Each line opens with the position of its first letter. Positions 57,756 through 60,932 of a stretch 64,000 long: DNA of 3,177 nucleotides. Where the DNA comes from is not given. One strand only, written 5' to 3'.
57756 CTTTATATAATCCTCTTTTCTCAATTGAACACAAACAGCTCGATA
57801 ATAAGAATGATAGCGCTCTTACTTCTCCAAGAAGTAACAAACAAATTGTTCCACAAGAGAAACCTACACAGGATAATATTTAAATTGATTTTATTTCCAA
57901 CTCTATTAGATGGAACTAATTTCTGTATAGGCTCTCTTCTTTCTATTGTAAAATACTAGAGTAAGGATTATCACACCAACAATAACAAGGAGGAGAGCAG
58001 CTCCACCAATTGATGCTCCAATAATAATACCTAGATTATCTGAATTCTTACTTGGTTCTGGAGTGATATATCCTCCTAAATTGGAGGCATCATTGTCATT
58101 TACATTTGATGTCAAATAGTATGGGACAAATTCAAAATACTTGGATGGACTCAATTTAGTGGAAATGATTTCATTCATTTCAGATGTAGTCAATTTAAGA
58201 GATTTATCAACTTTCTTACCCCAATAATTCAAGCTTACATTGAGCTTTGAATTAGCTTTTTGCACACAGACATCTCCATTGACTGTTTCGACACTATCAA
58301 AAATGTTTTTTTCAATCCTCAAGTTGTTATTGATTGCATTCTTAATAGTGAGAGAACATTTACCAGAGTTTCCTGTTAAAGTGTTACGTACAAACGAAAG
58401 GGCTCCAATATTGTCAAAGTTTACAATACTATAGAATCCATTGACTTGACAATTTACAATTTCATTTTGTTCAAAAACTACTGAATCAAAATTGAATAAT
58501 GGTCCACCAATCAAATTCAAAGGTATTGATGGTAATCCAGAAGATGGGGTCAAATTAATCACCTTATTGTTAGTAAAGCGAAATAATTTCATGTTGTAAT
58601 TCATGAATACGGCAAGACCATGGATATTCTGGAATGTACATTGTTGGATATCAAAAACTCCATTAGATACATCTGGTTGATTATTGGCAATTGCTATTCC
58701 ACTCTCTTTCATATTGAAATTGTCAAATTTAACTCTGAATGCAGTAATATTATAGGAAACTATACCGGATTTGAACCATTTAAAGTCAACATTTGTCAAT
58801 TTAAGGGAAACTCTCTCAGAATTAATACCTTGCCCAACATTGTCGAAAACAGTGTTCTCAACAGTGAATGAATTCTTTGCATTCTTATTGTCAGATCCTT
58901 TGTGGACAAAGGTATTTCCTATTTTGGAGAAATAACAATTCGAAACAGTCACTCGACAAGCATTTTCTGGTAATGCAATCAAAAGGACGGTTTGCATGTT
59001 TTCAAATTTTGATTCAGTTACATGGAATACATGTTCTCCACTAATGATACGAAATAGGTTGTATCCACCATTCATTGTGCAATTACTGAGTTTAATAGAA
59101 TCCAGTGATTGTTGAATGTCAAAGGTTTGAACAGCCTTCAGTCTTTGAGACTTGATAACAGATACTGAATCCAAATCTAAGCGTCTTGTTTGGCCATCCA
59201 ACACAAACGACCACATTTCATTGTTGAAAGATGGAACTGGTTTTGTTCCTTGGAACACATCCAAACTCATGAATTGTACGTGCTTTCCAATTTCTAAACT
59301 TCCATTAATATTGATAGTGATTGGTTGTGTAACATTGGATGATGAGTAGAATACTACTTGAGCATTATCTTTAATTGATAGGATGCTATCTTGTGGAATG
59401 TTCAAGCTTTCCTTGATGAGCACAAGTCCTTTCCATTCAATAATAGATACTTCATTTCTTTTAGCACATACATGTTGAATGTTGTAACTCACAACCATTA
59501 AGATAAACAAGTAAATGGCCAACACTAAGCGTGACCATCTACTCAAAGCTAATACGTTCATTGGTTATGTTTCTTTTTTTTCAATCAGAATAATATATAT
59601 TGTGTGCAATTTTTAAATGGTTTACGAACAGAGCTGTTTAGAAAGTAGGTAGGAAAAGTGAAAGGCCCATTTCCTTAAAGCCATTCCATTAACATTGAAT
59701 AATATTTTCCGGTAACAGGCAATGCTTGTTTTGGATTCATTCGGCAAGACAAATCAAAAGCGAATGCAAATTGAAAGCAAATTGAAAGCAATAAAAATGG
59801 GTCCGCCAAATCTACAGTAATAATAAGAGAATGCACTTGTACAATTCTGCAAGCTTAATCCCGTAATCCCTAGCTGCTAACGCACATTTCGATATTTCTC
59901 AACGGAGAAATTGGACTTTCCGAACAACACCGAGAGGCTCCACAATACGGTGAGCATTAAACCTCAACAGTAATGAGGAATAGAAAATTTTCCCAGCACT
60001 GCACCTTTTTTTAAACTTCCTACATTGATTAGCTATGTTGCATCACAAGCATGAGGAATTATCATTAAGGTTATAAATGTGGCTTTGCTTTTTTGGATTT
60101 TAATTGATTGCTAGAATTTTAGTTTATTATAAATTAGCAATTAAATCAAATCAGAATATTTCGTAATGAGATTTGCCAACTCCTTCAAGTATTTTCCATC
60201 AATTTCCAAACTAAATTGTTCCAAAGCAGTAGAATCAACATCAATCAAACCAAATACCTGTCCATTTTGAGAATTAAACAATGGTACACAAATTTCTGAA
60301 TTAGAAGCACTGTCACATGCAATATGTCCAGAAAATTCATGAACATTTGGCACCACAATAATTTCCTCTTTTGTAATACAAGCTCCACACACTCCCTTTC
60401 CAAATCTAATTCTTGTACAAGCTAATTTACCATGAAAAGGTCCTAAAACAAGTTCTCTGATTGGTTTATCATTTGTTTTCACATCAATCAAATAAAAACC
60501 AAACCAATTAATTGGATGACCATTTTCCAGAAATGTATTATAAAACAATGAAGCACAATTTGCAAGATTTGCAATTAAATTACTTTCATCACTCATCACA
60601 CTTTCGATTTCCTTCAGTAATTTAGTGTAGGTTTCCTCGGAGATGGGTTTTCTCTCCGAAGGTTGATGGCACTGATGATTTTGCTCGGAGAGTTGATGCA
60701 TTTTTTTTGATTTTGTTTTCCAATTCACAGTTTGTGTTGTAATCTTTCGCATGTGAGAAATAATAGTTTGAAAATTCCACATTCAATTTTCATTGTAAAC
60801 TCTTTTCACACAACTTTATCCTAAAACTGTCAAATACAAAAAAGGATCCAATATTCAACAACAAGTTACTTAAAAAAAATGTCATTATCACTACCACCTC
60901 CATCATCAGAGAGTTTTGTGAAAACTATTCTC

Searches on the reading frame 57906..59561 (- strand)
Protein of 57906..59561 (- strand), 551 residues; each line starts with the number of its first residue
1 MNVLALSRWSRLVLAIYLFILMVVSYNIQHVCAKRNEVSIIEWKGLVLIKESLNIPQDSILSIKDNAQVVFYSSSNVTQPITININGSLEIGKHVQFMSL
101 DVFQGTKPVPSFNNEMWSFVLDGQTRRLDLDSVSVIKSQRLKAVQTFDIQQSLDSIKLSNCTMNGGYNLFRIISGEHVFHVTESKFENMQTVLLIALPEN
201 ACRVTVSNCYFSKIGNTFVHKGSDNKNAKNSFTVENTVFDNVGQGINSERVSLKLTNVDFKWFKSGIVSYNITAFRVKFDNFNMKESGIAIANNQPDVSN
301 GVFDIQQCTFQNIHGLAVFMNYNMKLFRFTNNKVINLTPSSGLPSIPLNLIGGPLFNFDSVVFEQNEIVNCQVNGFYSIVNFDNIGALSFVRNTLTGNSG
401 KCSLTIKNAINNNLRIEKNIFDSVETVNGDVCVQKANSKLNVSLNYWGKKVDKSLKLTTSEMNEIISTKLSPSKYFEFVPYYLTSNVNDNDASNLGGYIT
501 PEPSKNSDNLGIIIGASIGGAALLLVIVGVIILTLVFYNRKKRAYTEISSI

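Call 3: search_protein_families(library=pfam, max_evalue=1, proteins=[window:57906-59561:-])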
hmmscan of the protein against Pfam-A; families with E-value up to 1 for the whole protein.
window:57906-59561:- (551 aa): 1 family
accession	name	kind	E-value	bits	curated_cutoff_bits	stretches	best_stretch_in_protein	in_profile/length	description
PF09919.14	DUF2149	-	0.13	13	27.1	1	12-45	12-45/92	Uncharacterized conserved protein (DUF2149)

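Call 10: find_homologous_proteins(query=window:57906-59561:-)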
Query window:57906-59561:- (551 aa): 1 proteins with E <= 0.001 among 6354 candidates.
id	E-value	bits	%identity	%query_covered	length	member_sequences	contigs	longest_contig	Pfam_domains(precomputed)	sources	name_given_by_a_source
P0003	0.0e+0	1209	100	100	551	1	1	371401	-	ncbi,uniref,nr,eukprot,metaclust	ncbi:predicted protein [Naegleria gruberi]|uniref:Predicted protein n=1 Tax=Naegleria gruberi TaxID=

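Call 13: search_solved_structures(query=window:57906-59561:-, max_evalue=10, show_alignments=2)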
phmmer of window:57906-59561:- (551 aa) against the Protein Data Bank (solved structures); distinct sequences matched with E-value up to 10: 0.

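Call 16: search_protein_families(library=ncbifam, max_evalue=10, proteins=[window:57906-59561:-])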
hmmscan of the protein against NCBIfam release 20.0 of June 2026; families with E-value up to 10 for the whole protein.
window:57906-59561:- (551 aa): 2 families
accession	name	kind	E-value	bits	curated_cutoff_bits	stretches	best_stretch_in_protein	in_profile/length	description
NF041738.1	GG_III-CTERM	domain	2.1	8.3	22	1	518-543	3-28/28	GGIII-like transmembrane region-containing protein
NF033218.1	anchor_AmaP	equivalog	2.7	7.7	55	1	518-545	51-78/166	alkaline shock response membrane anchor protein AmaP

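Call 17: search_protein_families(library=phrogs, max_evalue=10, proteins=[window:57906-59561:-])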
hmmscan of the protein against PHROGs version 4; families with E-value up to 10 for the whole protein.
window:57906-59561:- (551 aa): 2 families
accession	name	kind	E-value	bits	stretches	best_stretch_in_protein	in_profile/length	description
phrog_7046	-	unknown function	0.29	12.2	1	441-476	22-57/64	-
phrog_3163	-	unknown function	0.35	11.8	1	410-440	80-110/121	-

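Call 35: search_protein_representatives(protein=window:57906-59561:-)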
Query: 551 residues. Proteins with E-value up to 0.001 (for the whole library): 9; up to 1e-10: 6; up to 1e-30: 4. The best 9 are listed.
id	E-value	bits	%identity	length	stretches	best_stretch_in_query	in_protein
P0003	0.0e+00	1209.3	100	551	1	1-551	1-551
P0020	1.4e-84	300.9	40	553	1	35-547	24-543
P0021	1.8e-40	155.4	28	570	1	6-545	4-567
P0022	7.4e-33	130.3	28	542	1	38-547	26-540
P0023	4.6e-27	111.2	27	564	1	10-546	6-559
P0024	1.8e-14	69.6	40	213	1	360-540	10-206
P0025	6.2e-08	48.1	36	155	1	409-543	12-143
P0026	3.7e-06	42.2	40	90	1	44-120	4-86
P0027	8.9e-04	34.3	30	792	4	107-150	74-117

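Call 37: search_protein_families(library=pfam, alignment_id=A3, max_evalue=1)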
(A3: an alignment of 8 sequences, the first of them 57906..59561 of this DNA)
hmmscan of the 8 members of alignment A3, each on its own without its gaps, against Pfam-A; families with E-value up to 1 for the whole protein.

A. member 1, window:57906-59561:- (551 aa): 1 family
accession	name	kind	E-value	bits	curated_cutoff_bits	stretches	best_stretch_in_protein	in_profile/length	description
PF09919.14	DUF2149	-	0.13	13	27.1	1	12-45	12-45/92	Uncharacterized conserved protein (DUF2149)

B. families by the number of members that match (of 8 scanned): 3 families
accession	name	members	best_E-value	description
PF08374.16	Protocadherin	1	0.12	Protocadherin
PF09919.14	DUF2149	1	0.13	Uncharacterized conserved protein (DUF2149)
PF23886.1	DUF7239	1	0.26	Family of unknown function (DUF7239)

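Call 38: search_solved_structures(query=A3, max_evalue=10, show_alignments=3)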
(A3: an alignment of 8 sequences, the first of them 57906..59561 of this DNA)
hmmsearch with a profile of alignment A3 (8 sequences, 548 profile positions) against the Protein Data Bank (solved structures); distinct sequences matched with E-value up to 10: 13.
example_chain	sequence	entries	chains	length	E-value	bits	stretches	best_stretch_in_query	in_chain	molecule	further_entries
5ykh_A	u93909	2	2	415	0.0087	17.9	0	297-342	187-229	Pumilio homolog 1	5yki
4c2l_A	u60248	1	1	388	0.035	15.9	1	260-355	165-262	ENDO-XYLOGALACTURONAN HYDROLASE A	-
4z06_A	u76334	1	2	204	0.042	15.7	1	261-335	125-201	Pectate lyase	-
4yza_A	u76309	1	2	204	0.05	15.4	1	252-335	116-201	Pectate lyase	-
6j8g_C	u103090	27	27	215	0.068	15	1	499-539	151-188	Sodium channel subunit beta-2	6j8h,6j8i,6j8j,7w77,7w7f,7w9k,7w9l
8xmn_C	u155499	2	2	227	0.074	14.9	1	499-539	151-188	Sodium channel subunit beta-2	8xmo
5zaz_A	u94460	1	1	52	1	11.1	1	495-532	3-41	Integrin beta-2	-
2l2t_A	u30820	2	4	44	1.3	10.7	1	508-539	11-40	Receptor tyrosine-protein kinase erbB-4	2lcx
7dtd_B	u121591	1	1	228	1.7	10.3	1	501-543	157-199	Sodium channel subunit beta-4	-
2eo3_A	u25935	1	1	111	1.8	10.3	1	34-66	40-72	Crk-like protein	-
5jn0_A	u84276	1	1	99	1.8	10.3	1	34-64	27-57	CRK-II SH2 domain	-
1ju5_A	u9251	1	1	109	2.7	9.7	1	34-63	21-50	Crk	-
4v2e_A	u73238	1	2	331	3.6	9.3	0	342-390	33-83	FIBRONECTIN LEUCINE RICH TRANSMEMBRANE PROTEIN 3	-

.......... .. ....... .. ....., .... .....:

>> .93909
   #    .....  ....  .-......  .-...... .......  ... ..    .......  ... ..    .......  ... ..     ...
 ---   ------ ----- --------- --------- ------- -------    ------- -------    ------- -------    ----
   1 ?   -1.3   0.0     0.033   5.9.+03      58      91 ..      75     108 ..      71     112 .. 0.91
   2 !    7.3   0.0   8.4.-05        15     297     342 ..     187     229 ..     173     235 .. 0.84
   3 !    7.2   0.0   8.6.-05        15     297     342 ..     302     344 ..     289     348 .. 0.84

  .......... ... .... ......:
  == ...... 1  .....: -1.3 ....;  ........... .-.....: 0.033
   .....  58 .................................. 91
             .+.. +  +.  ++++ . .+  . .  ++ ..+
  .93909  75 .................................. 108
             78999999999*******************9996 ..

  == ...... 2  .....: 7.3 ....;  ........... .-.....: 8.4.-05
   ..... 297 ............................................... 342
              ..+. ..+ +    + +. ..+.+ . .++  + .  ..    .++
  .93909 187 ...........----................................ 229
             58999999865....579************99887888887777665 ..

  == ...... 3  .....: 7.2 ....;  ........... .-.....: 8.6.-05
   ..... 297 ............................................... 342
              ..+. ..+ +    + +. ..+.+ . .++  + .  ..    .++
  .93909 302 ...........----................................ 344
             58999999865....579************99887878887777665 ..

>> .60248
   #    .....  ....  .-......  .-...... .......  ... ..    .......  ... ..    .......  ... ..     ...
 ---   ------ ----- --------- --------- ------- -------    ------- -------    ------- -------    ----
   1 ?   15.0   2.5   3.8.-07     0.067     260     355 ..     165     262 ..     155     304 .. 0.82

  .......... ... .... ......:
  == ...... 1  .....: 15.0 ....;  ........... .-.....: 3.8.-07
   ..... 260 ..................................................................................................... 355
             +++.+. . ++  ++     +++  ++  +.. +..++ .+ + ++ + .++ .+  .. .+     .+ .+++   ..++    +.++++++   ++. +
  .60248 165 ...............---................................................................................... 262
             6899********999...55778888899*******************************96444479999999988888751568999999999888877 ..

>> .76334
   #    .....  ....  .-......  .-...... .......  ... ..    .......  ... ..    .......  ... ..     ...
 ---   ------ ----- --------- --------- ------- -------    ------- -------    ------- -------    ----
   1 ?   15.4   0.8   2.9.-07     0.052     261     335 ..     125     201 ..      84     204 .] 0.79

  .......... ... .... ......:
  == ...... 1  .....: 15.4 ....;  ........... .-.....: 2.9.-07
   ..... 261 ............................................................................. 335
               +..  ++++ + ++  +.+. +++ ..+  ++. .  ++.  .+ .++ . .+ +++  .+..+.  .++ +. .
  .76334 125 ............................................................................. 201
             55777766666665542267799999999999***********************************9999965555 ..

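Call 44: find_encoding_contigs(protein=P0020, flank=10000, max_places=3)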
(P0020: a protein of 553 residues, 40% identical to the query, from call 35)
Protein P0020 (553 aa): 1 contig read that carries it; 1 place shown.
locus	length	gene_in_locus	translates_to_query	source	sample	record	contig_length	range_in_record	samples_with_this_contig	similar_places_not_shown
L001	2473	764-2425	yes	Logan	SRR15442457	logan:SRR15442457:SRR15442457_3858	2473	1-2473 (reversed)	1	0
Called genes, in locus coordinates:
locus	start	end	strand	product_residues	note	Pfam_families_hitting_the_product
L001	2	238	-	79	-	?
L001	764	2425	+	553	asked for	-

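Call 48: find_encoding_contigs(protein=P0021, flank=10000, max_places=3)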
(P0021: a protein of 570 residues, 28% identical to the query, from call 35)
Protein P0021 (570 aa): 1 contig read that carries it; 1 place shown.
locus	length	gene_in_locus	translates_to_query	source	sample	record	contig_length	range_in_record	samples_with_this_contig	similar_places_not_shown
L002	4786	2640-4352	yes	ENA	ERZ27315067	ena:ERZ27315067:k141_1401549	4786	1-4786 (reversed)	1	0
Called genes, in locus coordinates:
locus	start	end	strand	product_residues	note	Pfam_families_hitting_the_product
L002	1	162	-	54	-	?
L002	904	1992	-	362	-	PF09414:RNA_ligase, PF18043:T4_Rnl2_C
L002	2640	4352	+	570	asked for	-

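Call 49: find_encoding_contigs(protein=P0022, flank=10000, max_places=3)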
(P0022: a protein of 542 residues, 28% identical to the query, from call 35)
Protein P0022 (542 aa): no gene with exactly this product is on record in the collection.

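Call 50: find_encoding_contigs(protein=P0023, flank=10000, max_places=3)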
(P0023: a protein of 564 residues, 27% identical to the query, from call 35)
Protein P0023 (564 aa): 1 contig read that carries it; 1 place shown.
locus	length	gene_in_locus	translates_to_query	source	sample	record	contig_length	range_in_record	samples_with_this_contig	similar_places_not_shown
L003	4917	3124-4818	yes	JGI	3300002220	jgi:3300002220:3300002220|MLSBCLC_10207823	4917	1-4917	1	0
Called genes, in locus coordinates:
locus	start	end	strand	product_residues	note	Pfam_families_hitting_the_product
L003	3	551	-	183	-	?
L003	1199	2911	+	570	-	-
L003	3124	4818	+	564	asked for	-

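Call 51: predict_structure(alignment_id=A3)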
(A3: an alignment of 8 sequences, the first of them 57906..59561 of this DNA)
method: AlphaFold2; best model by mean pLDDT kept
length: 551 residues; sequences in the alignment: 8
mean_pLDDT: 83.7   pTM: 0.78
mean pLDDT of the five models: 83.7, 83.4, 82.7, 81.6, 80.6
residues with pLDDT >= 90: 290; 70-90: 157; 50-70: 62; < 50: 42
segments of 3 or more residues with pLDDT < 50: 29-35, 106-108, 500-520, 547-551
pLDDT, mean of each block of 10 residues (from residue 1): 64 84 63 57 94 94 97 74 95 95 60 74 95 87 85 95 94 90 97 87 94 95 64 97 92 96 92 96 82 73 95 91 90 91 62 75 97 87 92 95 92 91 89 91 91 84 92 91 93 78 39 43 74 77 51 42
secondary structure, 60 per line:
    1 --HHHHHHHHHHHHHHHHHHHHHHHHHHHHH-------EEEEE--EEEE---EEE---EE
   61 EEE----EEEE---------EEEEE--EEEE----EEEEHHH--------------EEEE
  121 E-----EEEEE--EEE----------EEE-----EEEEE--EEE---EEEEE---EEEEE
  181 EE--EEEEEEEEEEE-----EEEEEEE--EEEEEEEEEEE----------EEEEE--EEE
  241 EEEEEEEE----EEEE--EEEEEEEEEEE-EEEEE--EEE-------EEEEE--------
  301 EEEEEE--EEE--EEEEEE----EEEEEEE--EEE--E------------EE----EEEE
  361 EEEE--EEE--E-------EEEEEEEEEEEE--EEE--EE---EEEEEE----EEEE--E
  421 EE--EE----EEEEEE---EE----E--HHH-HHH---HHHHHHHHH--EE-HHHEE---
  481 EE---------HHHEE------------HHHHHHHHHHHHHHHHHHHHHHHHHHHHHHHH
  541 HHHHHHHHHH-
elements in order: H3-31 E39-43 E46-49 E53-55 E59-63 E68-71 E81-85 E88-91 E96-99 E117-121 E127-131 E134-136 E147-149 E155-159 E162-164 E168-172 E176-182 E185-195 E201-207 E210-220 E231-235 E238-248 E253-256 E259-269 E271-275 E278-280 E288-292 E301-306 E309-311 E314-319 E324-330 E333-335 E357-364 E367-369 E380-391 E394-396 E404-409 E414-417 E420-422 E431-436 H459-467 H509-550

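Call 53: fold_search(model_id=the predicted structure, library=pdb)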
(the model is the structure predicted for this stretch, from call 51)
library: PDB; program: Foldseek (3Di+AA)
matches with E <= 10: 387; with E <= 0.001: 0
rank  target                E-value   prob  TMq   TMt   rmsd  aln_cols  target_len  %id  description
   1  7dmk_A                1.4e-02  0.38  0.15  0.12  21.0       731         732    8  PL6 alginate lyase BcAlyPL6 (released 2021-10-06)
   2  2vbm_A                2.3e-02  0.72  0.21  0.22  15.5       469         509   12  Tailspike protein of bacteriophage Sf6 complexed with tetrasaccharide (released 2008-04-22)
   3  5g5n_C                2.4e-02  0.97  0.25  0.37  13.1       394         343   10  Structure of the snake adenovirus 1 hexon-interlacing LH3 protein, methylmercury chloride derivative (released 2017-06-07)
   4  4xn0                  2.4e-02  0.63  0.23  0.22  15.5       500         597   13  Tailspike protein mutant E372A of E. coli bacteriophage HK620 (released 2016-01-27)
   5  7xzc_B                2.5e-02  0.60  0.21  0.25  13.5       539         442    9  Mutant (R240A) of the N-terminal domain of fucoidan lyase FdlA (released 2022-09-28)
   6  9ozl_B                2.6e-02  0.69  0.17  0.25  14.5       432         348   12  Crystal structure of the polysaccharide lyase RbmB from Vibrio cholerae (released 2026-03-11)
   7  6f7k_A                2.6e-02  0.28  0.15  0.15  14.8       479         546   10  Crystal structure of Dettilon tailspike protein (gp208) (released 2018-12-19)
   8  9ozl_C                2.8e-02  0.63  0.18  0.25  14.7       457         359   11  Crystal structure of the polysaccharide lyase RbmB from Vibrio cholerae (released 2026-03-11)
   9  4nk6                  2.8e-02  0.35  0.15  0.18  15.4       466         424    8  Crystal Structure of the periplasmic alginate epimerase AlgG (released 2014-01-15)
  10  4xle_A                3.0e-02  0.77  0.26  0.25  14.3       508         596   12  Tailspike protein double mutant D339N/E372A of E. coli bacteriophage HK620 in complex with hexasaccharide (released 2016-01-20)
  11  6c72_A                3.4e-02  0.38  0.17  0.17  15.9       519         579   10  Crystal structure of a tailspike protein gp49 from Acinetobacter baumannii bacteriophage Fri1, a capsular polysacchari (released 2019-01-23)
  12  7osf_A                3.6e-02  0.54  0.20  0.24  12.9       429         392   11  ABC Transporter complex NosDFYL, R-domain 1 (released 2022-06-22)
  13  5g5n_B                3.7e-02  0.95  0.23  0.35  12.8       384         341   11  Structure of the snake adenovirus 1 hexon-interlacing LH3 protein, methylmercury chloride derivative (released 2017-06-07)
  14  7xzc_A                4.1e-02  0.44  0.21  0.24  13.5       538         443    8  Mutant (R240A) of the N-terminal domain of fucoidan lyase FdlA (released 2022-09-28)
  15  7w1c_C                4.3e-02  0.77  0.24  0.21  11.5       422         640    8  Crystal structure of Klebsiella pneumoniae K1 capsule-specific polysaccharide lyase in a P1 crystal form (released 2022-05-18)
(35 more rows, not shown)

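Call 87: search_protein_families(library=ncbifam, max_evalue=10, proteins=[P0020, P0021, P0022, P0023])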
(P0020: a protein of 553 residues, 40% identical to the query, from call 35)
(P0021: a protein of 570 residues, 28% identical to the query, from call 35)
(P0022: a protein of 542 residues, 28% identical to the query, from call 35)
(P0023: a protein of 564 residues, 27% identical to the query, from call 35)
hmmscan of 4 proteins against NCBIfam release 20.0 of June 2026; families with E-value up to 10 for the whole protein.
P0020 (553 aa): 0 families

P0021 (570 aa): 0 families

P0022 (542 aa): 1 family
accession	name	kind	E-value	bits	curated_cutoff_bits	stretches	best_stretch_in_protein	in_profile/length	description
NF033507.3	Loki-CTERM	subfamily_domain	1.1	9.7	19.9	1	516-536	6-26/27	Loki-CTERM sorting domain-containing protein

P0023 (564 aa): 0 families

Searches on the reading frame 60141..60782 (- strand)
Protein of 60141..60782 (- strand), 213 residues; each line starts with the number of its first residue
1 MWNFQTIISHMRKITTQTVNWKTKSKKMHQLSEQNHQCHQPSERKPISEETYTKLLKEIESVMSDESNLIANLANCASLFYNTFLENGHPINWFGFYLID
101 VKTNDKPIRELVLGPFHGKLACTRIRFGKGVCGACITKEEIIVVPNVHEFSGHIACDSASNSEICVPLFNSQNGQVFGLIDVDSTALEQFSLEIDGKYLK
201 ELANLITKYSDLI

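Call 67: search_protein_families(library=pfam, max_evalue=0.001, proteins=[window:60141-60782:-])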
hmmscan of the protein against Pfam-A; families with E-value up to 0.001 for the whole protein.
window:60141-60782:- (213 aa): 2 families
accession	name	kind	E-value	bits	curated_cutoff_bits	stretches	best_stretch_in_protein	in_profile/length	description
PF01590.32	GAF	-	2e-08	35.3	22.4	1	97-206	34-129/133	GAF domain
PF13185.12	GAF_2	-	5.3e-08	33.6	28.6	1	105-207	33-132/136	GAF domain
